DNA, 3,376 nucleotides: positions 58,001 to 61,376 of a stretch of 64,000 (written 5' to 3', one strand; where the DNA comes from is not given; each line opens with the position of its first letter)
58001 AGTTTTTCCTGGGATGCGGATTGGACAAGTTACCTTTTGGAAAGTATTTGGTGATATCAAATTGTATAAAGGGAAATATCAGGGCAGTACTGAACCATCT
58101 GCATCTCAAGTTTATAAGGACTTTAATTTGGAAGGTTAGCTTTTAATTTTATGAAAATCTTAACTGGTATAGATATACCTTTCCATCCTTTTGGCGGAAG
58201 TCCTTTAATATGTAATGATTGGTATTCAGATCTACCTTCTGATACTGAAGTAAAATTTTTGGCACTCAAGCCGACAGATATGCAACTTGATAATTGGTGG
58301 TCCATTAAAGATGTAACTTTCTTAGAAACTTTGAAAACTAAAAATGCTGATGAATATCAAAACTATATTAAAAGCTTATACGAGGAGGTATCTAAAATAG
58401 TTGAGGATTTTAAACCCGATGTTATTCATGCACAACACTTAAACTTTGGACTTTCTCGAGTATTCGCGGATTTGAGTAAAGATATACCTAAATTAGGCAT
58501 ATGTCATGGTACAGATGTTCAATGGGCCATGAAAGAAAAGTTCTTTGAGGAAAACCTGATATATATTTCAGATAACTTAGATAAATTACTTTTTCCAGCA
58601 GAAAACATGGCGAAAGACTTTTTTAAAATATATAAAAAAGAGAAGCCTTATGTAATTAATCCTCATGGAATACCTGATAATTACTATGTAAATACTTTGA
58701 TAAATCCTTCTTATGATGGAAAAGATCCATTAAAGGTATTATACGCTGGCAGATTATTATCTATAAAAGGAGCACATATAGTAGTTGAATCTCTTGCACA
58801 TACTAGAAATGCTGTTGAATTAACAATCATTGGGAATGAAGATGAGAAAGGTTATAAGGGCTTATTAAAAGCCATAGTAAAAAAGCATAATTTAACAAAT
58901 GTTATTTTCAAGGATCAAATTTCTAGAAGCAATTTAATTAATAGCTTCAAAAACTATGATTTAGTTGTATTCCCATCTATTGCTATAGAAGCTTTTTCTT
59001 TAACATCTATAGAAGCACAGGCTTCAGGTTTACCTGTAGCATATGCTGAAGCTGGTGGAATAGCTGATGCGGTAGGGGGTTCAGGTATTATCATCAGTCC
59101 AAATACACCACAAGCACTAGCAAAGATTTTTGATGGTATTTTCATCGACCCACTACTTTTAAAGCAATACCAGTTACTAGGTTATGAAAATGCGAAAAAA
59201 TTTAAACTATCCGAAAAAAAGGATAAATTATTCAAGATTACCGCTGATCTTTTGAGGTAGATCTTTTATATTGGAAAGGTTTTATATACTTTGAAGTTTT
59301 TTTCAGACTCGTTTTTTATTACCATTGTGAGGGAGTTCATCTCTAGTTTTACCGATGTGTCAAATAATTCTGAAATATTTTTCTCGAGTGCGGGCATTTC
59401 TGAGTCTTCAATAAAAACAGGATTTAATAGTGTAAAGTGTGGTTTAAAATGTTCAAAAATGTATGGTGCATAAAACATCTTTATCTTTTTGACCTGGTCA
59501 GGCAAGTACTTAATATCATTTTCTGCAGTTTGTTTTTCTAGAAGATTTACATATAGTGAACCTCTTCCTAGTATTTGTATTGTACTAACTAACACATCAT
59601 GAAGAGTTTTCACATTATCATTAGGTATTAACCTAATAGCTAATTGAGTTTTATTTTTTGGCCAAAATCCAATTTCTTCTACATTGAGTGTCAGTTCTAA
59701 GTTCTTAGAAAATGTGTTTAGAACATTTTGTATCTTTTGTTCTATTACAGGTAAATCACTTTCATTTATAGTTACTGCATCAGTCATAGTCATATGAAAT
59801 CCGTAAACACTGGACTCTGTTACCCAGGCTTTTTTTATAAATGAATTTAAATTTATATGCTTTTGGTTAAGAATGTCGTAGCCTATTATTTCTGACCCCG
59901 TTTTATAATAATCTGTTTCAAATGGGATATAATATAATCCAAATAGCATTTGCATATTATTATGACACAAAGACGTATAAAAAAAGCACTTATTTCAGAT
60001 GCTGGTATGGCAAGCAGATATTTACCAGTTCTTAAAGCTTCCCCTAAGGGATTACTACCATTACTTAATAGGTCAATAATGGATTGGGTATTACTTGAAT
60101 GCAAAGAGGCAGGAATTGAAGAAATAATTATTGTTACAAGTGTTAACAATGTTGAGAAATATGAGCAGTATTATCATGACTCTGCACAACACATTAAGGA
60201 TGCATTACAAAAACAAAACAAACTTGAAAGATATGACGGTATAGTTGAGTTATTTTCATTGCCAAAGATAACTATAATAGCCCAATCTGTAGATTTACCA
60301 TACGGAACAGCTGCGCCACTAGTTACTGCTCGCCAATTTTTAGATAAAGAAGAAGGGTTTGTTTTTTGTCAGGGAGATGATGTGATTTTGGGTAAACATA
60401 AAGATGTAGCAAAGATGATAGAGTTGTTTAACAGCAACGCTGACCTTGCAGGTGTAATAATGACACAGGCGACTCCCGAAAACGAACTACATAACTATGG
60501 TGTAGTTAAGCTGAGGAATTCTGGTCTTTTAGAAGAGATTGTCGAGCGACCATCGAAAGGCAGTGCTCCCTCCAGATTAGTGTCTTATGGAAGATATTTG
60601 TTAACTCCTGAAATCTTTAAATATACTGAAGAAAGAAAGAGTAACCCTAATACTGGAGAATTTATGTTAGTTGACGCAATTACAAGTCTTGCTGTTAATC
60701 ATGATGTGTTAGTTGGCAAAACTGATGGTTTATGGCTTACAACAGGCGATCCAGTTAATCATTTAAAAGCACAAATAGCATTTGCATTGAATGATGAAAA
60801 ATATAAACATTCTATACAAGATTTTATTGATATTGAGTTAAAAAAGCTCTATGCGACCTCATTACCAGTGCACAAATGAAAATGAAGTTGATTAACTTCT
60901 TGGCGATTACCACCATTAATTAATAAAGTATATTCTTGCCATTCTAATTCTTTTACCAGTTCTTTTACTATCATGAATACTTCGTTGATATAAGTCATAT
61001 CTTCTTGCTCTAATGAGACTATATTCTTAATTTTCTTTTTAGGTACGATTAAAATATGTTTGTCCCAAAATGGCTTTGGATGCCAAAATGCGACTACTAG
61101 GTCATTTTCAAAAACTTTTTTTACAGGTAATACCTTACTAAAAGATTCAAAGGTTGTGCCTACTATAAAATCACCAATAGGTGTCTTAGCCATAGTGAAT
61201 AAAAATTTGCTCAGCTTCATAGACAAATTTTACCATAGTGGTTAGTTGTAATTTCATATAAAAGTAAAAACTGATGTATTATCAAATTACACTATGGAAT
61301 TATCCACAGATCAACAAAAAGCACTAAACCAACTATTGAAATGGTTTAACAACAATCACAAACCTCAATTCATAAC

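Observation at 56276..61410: ~5-kb gene block bracketed by direct repeats of a helicase gene 5' end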

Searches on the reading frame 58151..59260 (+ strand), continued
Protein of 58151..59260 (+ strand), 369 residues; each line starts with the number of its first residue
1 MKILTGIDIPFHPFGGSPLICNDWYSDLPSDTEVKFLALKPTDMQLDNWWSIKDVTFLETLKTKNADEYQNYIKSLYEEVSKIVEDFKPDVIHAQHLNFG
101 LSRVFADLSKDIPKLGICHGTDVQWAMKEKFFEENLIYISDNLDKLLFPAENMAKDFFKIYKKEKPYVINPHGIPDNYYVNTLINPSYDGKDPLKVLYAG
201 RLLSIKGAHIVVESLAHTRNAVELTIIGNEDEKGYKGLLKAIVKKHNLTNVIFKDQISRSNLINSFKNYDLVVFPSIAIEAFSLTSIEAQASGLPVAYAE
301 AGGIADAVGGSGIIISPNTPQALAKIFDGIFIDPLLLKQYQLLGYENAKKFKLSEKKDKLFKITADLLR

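Call 69: search_protein_families(library=pfam, proteins=[L050:7688-8965:+, L050:11347-12537:+, L053:8837-9997:+, L053:11089-11724:+, L053:11721-12368:+, L053:12358-13167:+, L041:6005-8848:+, L041:11110-11826:+, L044:11810-12580:-, L027:7150-8973:-], max_evalue=0.0001)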
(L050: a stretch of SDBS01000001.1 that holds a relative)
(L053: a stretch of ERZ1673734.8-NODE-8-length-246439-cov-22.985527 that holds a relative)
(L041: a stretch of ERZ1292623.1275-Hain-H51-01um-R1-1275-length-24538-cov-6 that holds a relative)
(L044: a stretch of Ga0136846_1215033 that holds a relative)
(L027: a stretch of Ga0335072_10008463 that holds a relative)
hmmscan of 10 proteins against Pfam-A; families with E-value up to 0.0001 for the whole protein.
L050:7688-8965:+ (425 aa): 1 family
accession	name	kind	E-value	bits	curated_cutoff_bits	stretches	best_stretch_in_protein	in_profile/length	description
PF00149.33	Metallophos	-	9.5e-13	49.4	21.5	1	27-214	2-190/191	Calcineurin-like phosphoesterase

L050:11347-12537:+ (396 aa): 0 families

L053:8837-9997:+ (386 aa): 1 family
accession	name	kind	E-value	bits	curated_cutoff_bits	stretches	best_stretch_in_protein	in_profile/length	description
PF00149.33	Metallophos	-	8e-12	46.4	21.5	1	3-185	2-190/191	Calcineurin-like phosphoesterase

L053:11089-11724:+ (211 aa): 0 families

L053:11721-12368:+ (215 aa): 1 family
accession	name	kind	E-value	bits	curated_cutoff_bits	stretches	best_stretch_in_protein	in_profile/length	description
PF08889.16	WbqC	-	2.7e-42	145.5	21.3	1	7-176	1-182/218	WbqC-like protein family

L053:12358-13167:+ (269 aa): 1 family
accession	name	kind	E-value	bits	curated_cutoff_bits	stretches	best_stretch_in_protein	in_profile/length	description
PF03781.23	FGE-sulfatase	-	7.7e-34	117.9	23.3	1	13-265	5-254/255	Sulfatase-modifying factor enzyme 1-like domain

L041:6005-8848:+ (947 aa): 8 families
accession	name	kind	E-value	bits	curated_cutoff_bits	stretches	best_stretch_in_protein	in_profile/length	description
PF02518.31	HATPase_c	-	1.3e-28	100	26.4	1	822-929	5-110/111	Histidine kinase-, DNA gyrase B-, and HSP90-like ATPase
PF00512.31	HisKA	-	1.3e-16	60.8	26.9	1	704-772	1-66/66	His Kinase A (phospho-acceptor) domain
PF13185.12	GAF_2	-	8.2e-14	52.4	28.6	2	386-466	57-136/136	GAF domain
PF16927.11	HisKA_7TM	-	7.7e-13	49.2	28.6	1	12-231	2-222/224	N-terminal 7TM region of histidine kinase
PF01590.32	GAF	-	2.1e-09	38.4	22.4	0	324-465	3-133/133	GAF domain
PF13492.12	GAF_3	-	1.7e-07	32.2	27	0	345-466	23-128/129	GAF domain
PF13581.12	HATPase_c_2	-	2.1e-05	25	27.4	1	831-903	40-110/127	Histidine kinase-like ATPase domain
PF15714.11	SpoVT_C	-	5.8e-05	23.6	27.5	0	627-669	79-121/128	Stage V sporulation protein T C-terminal, transcription factor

L041:11110-11826:+ (238 aa): 0 families

L044:11810-12580:- (256 aa): 2 families
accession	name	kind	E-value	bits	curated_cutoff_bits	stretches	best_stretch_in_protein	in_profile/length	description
PF00483.29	NTP_transferase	-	9.5e-43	147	21.2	1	12-244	1-242/245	Nucleotidyl transferase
PF12804.13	NTP_transf_3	-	2e-07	31.8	27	1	13-132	1-110/160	MobA-like NTP transferase domain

L027:7150-8973:- (607 aa): 5 families
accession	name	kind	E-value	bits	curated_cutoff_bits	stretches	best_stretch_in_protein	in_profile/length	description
PF13641.12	Glyco_tranf_2_3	-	7.8e-21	75.6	27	1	109-346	1-230/230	Glycosyltransferase like family 2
PF00535.33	Glycos_transf_2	-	2.9e-16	60.3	23.3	1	113-280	2-167/168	Glycosyl transferase family 2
PF13632.12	Glyco_trans_2_3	-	7.7e-12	45.9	27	1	191-407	1-190/198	Glycosyl transferase family group 2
PF13506.12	Glyco_transf_21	-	4.2e-09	36.5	21.7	1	165-288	8-125/174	Glycosyl transferase family 21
PF03552.20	Cellulose_synt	-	4.1e-05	22.7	24.7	0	295-395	423-522/722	Cellulose synthase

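Call 70: search_solved_structures(query=window:58151-59257:+, max_evalue=0.001)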
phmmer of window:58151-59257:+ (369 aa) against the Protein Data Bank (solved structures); distinct sequences matched with E-value up to 0.001: 11.
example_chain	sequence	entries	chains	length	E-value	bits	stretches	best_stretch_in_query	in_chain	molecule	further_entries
6kih_A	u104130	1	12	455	1.2e-08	37.8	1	192-339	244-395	Tll1590 protein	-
3c4q_A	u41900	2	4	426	1.1e-06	31.4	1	250-328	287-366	Predicted glycosyltransferases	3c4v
3c48_A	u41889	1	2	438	1.1e-06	31.3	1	250-328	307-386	Predicted glycosyltransferases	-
4xso_B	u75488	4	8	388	6.7e-06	28.8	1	198-329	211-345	Alr3699 protein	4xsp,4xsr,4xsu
7mi0_A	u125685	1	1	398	8.2e-06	28.5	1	196-331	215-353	Glycosyltransferase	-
9m88_C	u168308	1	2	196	1.6e-05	27.6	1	221-326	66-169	Glycogen synthase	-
2bfw_A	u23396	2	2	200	1.7e-05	27.5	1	221-326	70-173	GLGA GLYCOGEN SYNTHASE | PGS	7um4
6n1x_A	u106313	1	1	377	7.7e-05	25.3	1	68-316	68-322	Glycosyltransferase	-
6d9t_A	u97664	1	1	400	9.1e-05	25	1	68-316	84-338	Glycosyl transferase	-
5d00_A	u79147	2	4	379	9.1e-05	25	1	66-318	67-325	N-acetyl-alpha-D-glucosaminyl L-malate synthase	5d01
5i45_A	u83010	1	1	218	0.00038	23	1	200-358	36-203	Glycosyl transferases group 1 family protein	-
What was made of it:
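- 58151..59260 (+): Cassette gene 4: glycosyltransferase of the GT-B fold (Pfam Glycos_transf_1, CAZy GT4). Its best PDB relatives are sucrose-phosphate synthase 6kih, MshA 3c4q and BshA 5d00 (call 70).
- Closest known: Small-molecule glycoside pathways built on a GT4 enzyme plus a dedicated phosphatase. Same: The cassette's GT4 is closest in the PDB to sucrose-phosphate synthase, MshA and BshA (call 70).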

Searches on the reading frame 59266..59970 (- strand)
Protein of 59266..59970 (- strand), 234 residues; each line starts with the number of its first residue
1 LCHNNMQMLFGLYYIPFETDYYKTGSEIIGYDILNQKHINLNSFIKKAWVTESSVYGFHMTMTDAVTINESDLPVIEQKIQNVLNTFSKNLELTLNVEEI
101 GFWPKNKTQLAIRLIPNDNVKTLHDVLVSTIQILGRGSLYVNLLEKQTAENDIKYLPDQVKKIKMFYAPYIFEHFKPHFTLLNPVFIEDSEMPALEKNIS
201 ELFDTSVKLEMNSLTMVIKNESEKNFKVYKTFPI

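Call 10: search_protein_families(library=pfam, proteins=[window:59266-59970:-], max_evalue=0.01)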
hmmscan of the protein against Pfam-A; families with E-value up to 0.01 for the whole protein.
window:59266-59970:- (234 aa): 3 families
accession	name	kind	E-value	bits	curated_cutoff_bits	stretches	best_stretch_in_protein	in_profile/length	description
PF06299.18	DUF1045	-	4.5e-08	33.7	24.3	1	154-226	85-158/159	Protein of unknown function (DUF1045)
PF13563.12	2_5_RNA_ligase2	-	0.0018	18.7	27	0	159-204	8-52/152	2'-5' RNA ligase superfamily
PF02834.22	LigT_PEase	-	0.0083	16.7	23.3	0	171-202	30-60/87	LigT like Phosphoesterase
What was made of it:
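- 59266..59970 (-): Cassette gene 5: 2H phosphoesterase, DUF1045-like. It has two HxT motifs (FHMTM, PHFTL). PF06299, E 4.5e-8 (call 10).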

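Call 45: search_protein_families(library=padloc, proteins=[window:59266-59970:-], max_evalue=0.01)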
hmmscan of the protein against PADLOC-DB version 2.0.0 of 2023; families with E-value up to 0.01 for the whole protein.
window:59266-59970:- (234 aa): 1 family
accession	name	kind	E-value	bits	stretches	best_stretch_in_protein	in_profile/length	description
PDLC04877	PDC-S05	-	0.0062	14.7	0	186-219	22-55/82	-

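Call 46: search_protein_families(library=ncbifam, proteins=[window:59266-59970:-], max_evalue=0.001)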
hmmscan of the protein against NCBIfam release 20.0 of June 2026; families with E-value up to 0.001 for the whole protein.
window:59266-59970:- (234 aa): 2 families
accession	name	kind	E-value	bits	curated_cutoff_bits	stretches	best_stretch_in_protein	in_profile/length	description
TIGR03223.1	Phn_opern_protn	hypoth_equivalog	4.9e-11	42.7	248.95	1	10-233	3-225/228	putative phosphonate metabolism protein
NF010223.0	PRK13679.1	equivalog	0.00026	20.9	129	0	57-129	32-101/170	hypothetical protein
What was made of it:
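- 59266..59970 (-): TIGR03223 matches at E 5e-11, below its cut-off (call 46).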

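Call 71: search_solved_structures(query=window:59266-59970:-, max_evalue=0.1)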
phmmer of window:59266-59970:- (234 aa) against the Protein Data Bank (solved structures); distinct sequences matched with E-value up to 0.1: 0.

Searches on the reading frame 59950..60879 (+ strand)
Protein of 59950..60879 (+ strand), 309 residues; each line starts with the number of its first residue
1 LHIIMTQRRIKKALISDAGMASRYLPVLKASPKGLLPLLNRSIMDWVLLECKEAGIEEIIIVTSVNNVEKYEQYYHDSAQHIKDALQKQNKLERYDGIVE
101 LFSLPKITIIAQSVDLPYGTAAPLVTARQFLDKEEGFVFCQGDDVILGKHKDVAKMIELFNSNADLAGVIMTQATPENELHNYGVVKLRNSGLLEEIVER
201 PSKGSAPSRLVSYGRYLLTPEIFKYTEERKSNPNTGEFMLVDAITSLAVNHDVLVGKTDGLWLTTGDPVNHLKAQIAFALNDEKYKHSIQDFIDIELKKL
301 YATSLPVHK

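Call 10: search_protein_families(library=pfam, proteins=[window:59950-60879:+], max_evalue=0.01)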
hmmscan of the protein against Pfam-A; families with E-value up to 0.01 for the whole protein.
window:59950-60879:+ (309 aa): 2 families
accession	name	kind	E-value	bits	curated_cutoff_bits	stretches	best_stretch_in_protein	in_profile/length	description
PF00483.29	NTP_transferase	-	1.1e-25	91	21.2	1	12-274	1-238/245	Nucleotidyl transferase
PF12804.13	NTP_transf_3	-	5.5e-05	23.8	27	1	18-86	6-67/160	MobA-like NTP transferase domain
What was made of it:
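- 59950..60879 (+): Cassette gene 6: GalU-like sugar-1-phosphate nucleotidyltransferase. PF00483, E 1e-25 (call 10).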

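Call 45: search_protein_families(library=padloc, proteins=[window:59950-60879:+], max_evalue=0.01)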
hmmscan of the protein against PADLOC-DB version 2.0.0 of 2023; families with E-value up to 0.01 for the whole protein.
window:59950-60879:+ (309 aa): 0 families

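Call 46: search_protein_families(library=ncbifam, proteins=[window:59950-60879:+], max_evalue=0.001)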
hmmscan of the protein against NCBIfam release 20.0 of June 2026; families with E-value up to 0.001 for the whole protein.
window:59950-60879:+ (309 aa): 19 families
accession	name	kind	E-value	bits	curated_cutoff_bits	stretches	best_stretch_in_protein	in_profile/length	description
TIGR01099.1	galU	equivalog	2.4e-42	145.3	326.8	1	10-274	1-261/261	UTP--glucose-1-phosphate uridylyltransferase GalU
TIGR03992.1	Arch_glmU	subfamily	6.7e-28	97.7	292.1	1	12-290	2-240/393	bifunctional sugar-1-phosphate nucleotidylyltransferase/acetyltransferase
NF041173.1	Sug_nt_acttase_Thmprot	equivalog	1.9e-25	89.6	600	2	104-295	69-245/405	bifunctional sugar-1-phosphate nucleotidylyltransferase/acetyltransferase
NF009928.0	PRK13389.1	equivalog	1.2e-24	87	548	1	7-296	5-297/302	UTP--glucose-1-phosphate uridylyltransferase GalU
TIGR01208.1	rmlA_long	equivalog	9.4e-22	77.4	320.25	1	12-276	1-232/353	glucose-1-phosphate thymidylyltransferase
NF007516.0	PRK10122.1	equivalog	6.1e-20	71.6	534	1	12-293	5-291/297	UTP--glucose-1-phosphate uridylyltransferase GalF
NF041313.1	UDPGP_AglF_Halo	equivalog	2.7e-18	66.3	400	1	117-268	81-224/234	UTP--glucose-1-phosphate uridylyltransferase AglF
TIGR01105.1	galF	equivalog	1.6e-15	57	659.2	1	12-284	5-282/297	GalU regulator GalF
TIGR01207.1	rmlA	equivalog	8.2e-10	38.3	360.65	1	14-83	3-72/286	glucose-1-phosphate thymidylyltransferase RfbA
NF012024.0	PRK15480.1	equivalog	2.5e-08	33.4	588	1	10-83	3-76/292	glucose-1-phosphate thymidylyltransferase RfbA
NF052502.1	man1P_GTase_Rv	exception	1.1e-06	27.7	440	1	13-80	3-69/352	mannose-1-phosphate guanylyltransferase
TIGR02091.1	glgC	equivalog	1.8e-06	27.2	424.9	1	41-277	32-258/364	glucose-1-phosphate adenylyltransferase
NF049965.1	GlMnHpPGnyltfHddC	equivalog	2.8e-06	27.1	300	0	12-83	2-72/221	D-glycero-D-manno-heptose 1-phosphate guanosyltransferase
NF045761.1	NAMPUrTaseMurU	equivalog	5.5e-06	26.4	250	1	12-65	2-55/226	N-acetylmuramate alpha-1-phosphate uridylyltransferase MurU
NF045697.1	MurNAcPUrMurU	equivalog_domain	1.5e-05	24.6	370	1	15-275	2-225/229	N-acetylmuramate alpha-1-phosphate uridylyltransferase MurU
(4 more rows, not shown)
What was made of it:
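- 59950..60879 (+): TIGR01099 galU matches at E 2e-42, below its cut-off (call 46).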

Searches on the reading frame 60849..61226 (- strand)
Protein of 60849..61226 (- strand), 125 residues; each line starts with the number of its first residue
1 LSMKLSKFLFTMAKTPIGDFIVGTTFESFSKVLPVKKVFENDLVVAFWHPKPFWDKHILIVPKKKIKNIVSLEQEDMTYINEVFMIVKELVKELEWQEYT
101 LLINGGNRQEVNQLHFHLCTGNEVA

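Call 10: search_protein_families(library=pfam, proteins=[window:60849-61226:-], max_evalue=0.01)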
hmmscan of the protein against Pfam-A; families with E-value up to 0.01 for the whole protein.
window:60849-61226:- (125 aa): 3 families
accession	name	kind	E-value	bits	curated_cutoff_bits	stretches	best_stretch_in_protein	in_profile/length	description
PF01230.28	HIT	-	7.7e-15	55.8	21.5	1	32-122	3-96/98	HIT domain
PF11969.13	DcpS_C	-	4.7e-09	37.2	24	1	34-119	13-100/114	Scavenger mRNA decapping enzyme C-term binding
PF01947.21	Rv2949c-like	-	0.0075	16.7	22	0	10-66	77-133/149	Chorismate pyruvate-lyase Rv2949c-like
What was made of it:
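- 60849..61226 (-): Cassette gene 7: HIT-family protein, divergent from the helicase. PF01230, E 8e-15 (call 10).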

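Call 45: search_protein_families(library=padloc, proteins=[window:60849-61226:-], max_evalue=0.01)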
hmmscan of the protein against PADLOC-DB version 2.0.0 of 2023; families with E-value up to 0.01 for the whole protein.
window:60849-61226:- (125 aa): 1 family
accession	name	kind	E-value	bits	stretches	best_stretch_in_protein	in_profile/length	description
PDLC00441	ThsC2|ThsC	-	0.0013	16.5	1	56-119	47-113/148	HIT family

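Call 46: search_protein_families(library=ncbifam, proteins=[window:60849-61226:-], max_evalue=0.001)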
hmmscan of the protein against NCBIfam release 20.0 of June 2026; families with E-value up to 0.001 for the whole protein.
window:60849-61226:- (125 aa): 2 families
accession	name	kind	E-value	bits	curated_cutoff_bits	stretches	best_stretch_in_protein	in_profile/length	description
NF045834.1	M_plasma_HinT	exception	6.5e-14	52.6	130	1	31-118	8-98/102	histidine triad protein HinT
NF007965.0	PRK10687.1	equivalog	5.4e-06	26.5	206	1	32-123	14-109/119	purine nucleoside phosphoramidase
